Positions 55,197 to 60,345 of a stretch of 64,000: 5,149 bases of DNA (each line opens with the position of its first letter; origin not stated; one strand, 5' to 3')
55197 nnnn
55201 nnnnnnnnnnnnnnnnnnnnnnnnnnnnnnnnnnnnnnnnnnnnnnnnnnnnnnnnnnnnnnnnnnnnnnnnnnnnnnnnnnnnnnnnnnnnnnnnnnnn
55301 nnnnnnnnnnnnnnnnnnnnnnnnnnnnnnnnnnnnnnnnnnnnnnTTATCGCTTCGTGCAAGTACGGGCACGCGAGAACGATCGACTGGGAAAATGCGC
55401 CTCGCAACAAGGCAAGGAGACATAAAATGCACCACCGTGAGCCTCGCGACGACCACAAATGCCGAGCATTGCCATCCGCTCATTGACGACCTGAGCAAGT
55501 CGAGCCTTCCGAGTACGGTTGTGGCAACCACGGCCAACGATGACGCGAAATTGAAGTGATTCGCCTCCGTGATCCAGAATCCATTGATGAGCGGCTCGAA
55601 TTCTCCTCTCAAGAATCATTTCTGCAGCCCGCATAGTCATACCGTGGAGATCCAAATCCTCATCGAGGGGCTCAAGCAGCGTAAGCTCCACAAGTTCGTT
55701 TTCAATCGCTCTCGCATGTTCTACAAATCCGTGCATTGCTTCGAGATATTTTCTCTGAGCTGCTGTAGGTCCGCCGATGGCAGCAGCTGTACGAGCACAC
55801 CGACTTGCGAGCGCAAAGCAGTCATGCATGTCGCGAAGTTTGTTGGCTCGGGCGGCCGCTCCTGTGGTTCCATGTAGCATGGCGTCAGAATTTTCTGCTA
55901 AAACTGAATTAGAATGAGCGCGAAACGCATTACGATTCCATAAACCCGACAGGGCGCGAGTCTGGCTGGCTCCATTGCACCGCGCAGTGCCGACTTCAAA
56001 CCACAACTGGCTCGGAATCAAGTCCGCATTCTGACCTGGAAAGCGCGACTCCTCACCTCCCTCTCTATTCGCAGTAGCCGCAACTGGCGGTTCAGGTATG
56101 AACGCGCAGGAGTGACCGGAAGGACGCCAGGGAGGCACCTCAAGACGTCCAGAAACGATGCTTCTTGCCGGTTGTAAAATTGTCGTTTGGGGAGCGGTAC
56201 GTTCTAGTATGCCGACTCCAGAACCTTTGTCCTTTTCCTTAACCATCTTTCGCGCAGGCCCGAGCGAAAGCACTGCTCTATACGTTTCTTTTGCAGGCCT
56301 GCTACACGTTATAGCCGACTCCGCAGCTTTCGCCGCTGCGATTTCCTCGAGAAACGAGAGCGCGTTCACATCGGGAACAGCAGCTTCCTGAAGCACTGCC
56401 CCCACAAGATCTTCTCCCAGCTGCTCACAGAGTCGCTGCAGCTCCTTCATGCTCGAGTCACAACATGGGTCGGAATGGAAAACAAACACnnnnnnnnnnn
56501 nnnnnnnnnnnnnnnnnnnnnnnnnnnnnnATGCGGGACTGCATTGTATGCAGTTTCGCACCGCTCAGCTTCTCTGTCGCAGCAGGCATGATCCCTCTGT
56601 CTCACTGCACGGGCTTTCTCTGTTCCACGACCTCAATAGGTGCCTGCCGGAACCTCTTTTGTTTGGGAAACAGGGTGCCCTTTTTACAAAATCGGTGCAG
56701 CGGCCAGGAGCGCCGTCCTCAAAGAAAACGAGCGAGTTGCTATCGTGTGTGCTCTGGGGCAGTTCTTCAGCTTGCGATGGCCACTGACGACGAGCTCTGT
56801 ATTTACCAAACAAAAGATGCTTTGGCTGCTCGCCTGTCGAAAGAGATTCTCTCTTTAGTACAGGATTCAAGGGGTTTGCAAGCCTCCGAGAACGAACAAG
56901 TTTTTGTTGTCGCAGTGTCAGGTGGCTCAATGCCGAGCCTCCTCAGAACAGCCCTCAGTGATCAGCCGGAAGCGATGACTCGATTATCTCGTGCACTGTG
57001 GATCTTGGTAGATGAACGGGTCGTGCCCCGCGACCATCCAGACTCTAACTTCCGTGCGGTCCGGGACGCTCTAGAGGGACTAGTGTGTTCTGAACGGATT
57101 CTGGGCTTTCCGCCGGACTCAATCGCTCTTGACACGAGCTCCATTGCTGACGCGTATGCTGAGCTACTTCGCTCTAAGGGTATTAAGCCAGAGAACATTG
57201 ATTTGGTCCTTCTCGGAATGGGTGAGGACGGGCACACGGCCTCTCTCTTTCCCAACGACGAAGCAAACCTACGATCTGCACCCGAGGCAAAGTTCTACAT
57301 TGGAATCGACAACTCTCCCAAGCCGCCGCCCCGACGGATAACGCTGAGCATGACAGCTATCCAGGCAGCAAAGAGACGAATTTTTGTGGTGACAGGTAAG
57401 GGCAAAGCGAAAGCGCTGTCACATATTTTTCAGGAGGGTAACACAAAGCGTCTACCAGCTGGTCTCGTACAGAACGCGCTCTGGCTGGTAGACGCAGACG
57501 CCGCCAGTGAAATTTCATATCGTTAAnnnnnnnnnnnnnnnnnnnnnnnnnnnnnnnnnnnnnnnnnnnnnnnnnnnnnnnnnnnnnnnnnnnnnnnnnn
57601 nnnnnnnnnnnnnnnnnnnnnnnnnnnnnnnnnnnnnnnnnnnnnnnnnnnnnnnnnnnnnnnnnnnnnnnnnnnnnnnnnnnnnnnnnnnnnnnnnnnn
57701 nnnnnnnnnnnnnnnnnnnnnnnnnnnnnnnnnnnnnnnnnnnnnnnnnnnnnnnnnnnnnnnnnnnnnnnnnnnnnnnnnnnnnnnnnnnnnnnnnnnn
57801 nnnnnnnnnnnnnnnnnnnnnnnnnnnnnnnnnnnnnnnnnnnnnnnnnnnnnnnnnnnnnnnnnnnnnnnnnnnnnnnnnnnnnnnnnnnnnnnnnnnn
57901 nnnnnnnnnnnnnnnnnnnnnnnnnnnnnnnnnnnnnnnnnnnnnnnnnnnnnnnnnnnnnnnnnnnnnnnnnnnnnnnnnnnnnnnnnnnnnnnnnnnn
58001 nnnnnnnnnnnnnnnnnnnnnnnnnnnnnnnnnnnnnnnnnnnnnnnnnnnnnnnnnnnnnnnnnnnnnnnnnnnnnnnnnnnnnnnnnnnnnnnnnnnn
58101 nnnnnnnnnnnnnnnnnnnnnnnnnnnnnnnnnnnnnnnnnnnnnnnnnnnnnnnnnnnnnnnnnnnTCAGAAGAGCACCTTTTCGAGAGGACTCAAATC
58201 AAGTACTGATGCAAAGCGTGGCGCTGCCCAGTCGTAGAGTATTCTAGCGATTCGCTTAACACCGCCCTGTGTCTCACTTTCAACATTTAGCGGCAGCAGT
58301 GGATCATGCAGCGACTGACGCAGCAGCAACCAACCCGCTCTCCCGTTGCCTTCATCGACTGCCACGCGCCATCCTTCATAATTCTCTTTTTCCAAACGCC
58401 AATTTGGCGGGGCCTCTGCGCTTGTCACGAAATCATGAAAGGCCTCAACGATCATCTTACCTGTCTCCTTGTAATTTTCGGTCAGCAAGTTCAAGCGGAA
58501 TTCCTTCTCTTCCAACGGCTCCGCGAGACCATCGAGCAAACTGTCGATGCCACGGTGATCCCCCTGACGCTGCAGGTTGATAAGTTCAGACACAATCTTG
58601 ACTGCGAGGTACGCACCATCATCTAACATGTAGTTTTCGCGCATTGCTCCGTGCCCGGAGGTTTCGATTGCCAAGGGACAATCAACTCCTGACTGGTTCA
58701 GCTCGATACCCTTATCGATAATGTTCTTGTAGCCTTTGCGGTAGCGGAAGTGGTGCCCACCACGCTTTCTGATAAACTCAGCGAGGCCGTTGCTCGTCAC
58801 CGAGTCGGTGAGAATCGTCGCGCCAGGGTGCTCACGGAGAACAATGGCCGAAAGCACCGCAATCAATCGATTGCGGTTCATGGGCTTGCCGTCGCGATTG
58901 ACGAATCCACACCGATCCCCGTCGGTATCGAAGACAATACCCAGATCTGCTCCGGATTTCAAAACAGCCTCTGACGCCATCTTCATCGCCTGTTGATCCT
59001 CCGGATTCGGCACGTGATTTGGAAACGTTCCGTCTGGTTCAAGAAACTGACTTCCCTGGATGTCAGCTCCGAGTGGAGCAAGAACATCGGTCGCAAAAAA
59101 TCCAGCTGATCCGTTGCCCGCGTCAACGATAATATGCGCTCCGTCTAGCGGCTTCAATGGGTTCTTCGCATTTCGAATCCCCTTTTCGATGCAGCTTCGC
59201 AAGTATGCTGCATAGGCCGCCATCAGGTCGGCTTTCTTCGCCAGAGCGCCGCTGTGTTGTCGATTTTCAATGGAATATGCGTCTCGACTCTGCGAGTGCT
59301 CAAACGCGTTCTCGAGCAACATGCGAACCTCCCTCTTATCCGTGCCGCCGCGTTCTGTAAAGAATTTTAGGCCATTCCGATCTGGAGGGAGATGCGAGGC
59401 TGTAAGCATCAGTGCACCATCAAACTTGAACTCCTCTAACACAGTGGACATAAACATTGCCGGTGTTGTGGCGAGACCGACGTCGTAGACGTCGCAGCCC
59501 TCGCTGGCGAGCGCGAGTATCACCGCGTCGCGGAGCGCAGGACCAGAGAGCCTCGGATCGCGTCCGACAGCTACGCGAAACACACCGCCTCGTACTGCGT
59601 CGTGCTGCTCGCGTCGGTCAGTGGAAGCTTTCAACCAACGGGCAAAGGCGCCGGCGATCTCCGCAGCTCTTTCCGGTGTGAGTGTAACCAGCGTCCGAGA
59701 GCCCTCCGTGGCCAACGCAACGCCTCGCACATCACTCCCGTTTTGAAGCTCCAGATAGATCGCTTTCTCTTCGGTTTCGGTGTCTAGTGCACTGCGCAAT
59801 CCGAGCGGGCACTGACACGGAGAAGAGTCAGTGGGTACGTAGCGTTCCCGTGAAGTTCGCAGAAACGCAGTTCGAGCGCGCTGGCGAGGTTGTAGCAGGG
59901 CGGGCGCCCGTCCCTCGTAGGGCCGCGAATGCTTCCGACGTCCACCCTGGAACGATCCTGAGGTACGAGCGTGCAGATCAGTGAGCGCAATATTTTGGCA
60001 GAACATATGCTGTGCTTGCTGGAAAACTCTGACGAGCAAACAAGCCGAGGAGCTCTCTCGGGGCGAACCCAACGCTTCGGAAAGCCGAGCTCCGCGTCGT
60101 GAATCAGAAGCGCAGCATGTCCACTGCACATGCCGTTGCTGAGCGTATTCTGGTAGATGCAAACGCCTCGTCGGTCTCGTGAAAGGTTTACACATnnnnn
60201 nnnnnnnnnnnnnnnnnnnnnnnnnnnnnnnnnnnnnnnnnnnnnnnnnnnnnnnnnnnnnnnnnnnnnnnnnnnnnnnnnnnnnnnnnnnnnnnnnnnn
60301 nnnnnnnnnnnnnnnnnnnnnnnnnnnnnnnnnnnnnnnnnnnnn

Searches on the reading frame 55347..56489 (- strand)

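Call 39: search_protein_families(library=pfam, proteins=[window:55347-56489:-], max_evalue=0.001)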
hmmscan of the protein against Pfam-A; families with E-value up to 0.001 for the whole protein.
window:55347-56489:- (380 aa): 1 family
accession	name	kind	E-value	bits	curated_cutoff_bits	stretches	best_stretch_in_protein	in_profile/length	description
PF01713.27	Smr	-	0.00027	21.4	25.7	1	279-353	1-68/77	Smr domain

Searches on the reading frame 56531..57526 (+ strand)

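Call 39: search_protein_families(library=pfam, proteins=[window:56531-57526:+], max_evalue=0.001)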
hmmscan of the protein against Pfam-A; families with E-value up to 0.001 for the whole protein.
window:56531-57526:+ (331 aa): 1 family
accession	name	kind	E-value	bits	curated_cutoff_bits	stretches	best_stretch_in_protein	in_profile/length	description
PF01182.26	Glucosamine_iso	-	2.5e-53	181.7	27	1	94-315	2-218/225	Glucosamine-6-phosphate isomerases/6-phosphogluconolactonase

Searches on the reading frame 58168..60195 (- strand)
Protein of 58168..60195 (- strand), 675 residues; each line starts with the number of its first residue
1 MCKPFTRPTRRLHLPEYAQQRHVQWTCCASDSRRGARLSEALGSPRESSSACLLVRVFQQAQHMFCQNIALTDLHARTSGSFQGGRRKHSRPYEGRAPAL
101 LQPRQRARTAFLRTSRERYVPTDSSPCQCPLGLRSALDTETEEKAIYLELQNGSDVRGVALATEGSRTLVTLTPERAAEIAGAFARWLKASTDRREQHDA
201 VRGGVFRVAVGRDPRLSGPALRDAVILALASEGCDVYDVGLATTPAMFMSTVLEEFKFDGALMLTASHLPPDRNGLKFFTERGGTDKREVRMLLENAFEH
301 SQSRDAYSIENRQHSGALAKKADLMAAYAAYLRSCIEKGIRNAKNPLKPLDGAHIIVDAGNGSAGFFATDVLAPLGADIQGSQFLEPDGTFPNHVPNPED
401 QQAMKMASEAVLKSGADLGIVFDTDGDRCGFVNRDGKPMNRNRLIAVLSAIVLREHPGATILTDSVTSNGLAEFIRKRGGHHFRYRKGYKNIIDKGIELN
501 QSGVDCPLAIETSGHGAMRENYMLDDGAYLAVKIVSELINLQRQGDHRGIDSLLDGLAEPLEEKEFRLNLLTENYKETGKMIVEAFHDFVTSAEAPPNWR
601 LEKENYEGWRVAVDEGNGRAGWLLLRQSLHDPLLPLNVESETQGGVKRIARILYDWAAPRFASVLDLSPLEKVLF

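Call 39: search_protein_families(library=pfam, proteins=[window:58168-60195:-], max_evalue=0.001)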
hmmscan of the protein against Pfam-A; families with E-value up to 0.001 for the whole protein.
window:58168-60195:- (675 aa): 3 families
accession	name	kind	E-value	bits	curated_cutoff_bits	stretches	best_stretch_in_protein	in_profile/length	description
PF02878.22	PGM_PMM_I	-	1.5e-25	89.9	22.5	1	153-303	6-136/138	Phosphoglucomutase/phosphomannomutase, alpha/beta/alpha domain I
PF02879.22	PGM_PMM_II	-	4.8e-22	78.9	29.3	1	351-436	19-103/103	Phosphoglucomutase/phosphomannomutase, alpha/beta/alpha domain II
PF02880.22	PGM_PMM_III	-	1.4e-10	41.7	20.7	1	441-538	2-97/115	Phosphoglucomutase/phosphomannomutase, alpha/beta/alpha domain III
